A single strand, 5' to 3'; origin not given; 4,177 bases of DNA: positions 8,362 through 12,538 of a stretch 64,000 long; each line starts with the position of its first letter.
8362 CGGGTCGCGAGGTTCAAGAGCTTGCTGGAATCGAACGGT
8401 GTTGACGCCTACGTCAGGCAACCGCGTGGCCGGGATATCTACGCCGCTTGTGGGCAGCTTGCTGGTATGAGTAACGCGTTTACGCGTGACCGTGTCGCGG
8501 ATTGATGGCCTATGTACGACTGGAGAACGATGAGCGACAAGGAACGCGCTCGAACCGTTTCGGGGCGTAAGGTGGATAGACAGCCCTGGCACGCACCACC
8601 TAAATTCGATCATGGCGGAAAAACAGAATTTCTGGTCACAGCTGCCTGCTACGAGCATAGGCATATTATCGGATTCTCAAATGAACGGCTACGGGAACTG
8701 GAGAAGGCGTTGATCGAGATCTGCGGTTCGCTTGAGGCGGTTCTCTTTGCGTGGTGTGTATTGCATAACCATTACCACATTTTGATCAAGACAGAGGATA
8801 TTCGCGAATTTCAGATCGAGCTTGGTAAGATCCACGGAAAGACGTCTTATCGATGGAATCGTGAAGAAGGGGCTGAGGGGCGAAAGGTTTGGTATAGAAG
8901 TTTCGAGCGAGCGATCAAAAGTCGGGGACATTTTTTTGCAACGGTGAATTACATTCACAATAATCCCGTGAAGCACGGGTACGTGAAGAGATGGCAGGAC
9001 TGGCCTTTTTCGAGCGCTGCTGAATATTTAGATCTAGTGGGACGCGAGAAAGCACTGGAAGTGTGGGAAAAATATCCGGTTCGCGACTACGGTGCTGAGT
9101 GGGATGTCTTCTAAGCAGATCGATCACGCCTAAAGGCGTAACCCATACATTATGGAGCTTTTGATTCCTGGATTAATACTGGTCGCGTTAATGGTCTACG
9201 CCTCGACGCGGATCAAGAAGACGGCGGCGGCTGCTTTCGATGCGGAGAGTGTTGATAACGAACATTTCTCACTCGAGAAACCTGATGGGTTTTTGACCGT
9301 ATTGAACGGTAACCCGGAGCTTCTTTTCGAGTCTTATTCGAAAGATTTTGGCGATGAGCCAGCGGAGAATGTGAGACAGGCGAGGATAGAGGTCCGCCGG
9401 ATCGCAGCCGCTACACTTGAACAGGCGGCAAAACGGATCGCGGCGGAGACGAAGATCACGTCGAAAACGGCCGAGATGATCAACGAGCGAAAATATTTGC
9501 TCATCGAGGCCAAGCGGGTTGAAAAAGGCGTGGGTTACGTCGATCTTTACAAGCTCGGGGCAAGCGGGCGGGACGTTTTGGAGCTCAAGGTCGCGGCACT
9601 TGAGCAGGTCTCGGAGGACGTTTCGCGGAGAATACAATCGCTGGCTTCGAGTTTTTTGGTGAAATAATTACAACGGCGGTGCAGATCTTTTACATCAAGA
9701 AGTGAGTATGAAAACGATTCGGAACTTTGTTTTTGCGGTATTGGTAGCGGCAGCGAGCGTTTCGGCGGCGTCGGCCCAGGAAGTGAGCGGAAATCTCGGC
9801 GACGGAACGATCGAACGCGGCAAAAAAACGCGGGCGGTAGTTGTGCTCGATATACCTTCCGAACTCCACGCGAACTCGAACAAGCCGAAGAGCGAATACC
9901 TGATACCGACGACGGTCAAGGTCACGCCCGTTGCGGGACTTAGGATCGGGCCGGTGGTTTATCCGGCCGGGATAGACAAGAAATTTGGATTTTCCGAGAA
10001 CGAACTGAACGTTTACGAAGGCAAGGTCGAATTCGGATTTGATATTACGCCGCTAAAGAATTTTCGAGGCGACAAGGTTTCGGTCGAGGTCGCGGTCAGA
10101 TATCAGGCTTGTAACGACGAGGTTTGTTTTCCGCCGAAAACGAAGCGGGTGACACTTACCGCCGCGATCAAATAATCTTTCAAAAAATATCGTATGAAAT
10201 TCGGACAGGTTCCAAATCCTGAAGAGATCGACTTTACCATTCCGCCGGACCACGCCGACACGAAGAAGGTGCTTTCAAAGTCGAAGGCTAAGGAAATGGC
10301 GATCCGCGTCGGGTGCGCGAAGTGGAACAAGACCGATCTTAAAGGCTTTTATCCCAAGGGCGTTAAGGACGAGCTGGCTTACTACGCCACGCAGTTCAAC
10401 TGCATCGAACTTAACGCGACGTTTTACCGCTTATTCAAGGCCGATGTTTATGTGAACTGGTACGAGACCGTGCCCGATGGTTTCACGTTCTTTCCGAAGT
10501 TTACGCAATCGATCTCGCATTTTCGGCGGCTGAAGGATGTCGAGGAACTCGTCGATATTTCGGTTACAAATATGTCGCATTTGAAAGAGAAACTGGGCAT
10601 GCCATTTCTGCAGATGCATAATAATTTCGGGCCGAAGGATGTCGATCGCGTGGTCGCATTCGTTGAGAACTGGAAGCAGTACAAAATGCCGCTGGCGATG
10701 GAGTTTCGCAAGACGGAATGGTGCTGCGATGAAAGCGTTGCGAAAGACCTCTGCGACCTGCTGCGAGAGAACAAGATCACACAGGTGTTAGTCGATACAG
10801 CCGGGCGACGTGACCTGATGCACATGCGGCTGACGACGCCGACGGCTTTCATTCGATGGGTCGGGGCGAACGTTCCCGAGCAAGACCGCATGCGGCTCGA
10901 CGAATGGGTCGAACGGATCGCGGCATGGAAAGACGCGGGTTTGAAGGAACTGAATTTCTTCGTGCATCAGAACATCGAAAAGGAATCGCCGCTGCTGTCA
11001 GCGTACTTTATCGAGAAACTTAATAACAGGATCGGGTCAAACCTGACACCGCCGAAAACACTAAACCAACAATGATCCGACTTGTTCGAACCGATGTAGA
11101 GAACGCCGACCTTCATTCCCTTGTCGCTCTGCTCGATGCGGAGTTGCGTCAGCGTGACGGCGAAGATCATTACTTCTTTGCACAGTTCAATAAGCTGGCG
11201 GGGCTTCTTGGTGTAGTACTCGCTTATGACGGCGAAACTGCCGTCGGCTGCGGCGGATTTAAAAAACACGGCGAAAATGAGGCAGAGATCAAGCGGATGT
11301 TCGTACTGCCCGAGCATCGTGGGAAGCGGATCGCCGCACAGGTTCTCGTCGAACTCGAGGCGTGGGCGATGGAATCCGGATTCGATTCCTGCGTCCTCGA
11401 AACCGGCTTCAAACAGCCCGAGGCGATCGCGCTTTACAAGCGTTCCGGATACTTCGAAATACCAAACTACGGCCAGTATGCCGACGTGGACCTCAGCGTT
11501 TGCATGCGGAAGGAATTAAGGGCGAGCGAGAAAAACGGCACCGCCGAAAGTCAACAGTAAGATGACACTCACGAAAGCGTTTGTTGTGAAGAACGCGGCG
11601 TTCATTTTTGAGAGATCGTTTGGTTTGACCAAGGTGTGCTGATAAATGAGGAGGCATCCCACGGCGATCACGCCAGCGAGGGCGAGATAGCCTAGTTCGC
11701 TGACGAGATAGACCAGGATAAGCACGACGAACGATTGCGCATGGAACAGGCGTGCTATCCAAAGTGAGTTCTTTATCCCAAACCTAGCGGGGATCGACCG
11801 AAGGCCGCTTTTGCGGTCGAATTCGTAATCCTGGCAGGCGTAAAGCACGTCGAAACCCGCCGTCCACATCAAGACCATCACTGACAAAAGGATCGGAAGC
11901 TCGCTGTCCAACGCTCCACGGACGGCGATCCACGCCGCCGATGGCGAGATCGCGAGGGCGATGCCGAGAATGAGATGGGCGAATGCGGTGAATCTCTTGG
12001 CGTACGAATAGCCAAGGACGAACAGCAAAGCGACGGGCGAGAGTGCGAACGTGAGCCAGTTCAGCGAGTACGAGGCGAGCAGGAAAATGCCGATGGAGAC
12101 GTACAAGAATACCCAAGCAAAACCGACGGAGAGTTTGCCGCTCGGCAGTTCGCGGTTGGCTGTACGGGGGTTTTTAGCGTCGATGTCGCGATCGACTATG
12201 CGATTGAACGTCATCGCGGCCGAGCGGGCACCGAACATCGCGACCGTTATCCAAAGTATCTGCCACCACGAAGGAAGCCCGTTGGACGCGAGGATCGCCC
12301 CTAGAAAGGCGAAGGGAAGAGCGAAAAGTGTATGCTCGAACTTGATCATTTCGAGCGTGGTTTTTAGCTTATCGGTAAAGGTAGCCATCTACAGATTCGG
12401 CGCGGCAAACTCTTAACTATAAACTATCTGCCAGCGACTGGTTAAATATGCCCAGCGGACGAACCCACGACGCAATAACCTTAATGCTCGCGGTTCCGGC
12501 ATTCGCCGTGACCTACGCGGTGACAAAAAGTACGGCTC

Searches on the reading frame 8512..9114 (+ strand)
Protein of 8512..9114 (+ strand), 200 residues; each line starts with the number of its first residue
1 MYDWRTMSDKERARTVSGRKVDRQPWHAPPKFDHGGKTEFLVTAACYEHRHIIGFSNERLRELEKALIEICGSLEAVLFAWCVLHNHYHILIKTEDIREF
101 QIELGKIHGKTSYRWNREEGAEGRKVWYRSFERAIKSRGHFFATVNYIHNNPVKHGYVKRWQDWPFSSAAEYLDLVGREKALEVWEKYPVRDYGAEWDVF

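Call 64: search_protein_families(library=pfam, proteins=[window:8512-9114:+], max_evalue=0.001)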
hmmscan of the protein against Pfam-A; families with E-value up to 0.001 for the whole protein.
window:8512-9114:+ (200 aa): 1 family
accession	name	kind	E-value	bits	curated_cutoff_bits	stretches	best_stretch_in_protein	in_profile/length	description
PF01797.21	Y1_Tnp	-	1.2e-06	29.1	23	1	49-151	15-121/121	Transposase IS200 like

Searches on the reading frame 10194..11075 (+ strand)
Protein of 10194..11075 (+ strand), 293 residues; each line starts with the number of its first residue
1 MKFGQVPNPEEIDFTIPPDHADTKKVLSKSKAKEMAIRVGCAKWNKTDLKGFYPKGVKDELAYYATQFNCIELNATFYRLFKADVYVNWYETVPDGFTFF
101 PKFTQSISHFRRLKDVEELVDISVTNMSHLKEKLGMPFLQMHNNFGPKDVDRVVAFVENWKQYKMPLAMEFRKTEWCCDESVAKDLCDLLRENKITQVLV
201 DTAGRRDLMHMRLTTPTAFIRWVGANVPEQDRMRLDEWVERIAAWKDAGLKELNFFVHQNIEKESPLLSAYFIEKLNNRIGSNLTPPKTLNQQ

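Call 40: search_protein_families(library=pfam, proteins=[window:10194-11075:+], max_evalue=0.001)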
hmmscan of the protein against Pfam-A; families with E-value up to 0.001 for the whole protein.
window:10194-11075:+ (293 aa): 1 family
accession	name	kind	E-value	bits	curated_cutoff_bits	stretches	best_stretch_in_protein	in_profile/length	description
PF01904.24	DUF72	-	2e-47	162.5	25.3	1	53-274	1-216/217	Protein of unknown function DUF72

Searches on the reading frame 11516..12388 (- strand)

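Call 40: search_protein_families(library=pfam, proteins=[window:11516-12388:-], max_evalue=0.001)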
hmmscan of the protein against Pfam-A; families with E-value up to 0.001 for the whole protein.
window:11516-12388:- (290 aa): 1 family
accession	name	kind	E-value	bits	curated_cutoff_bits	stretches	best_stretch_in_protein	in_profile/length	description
PF01040.23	UbiA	-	2.1e-61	207.8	34.2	1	23-269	1-248/250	UbiA prenyltransferase family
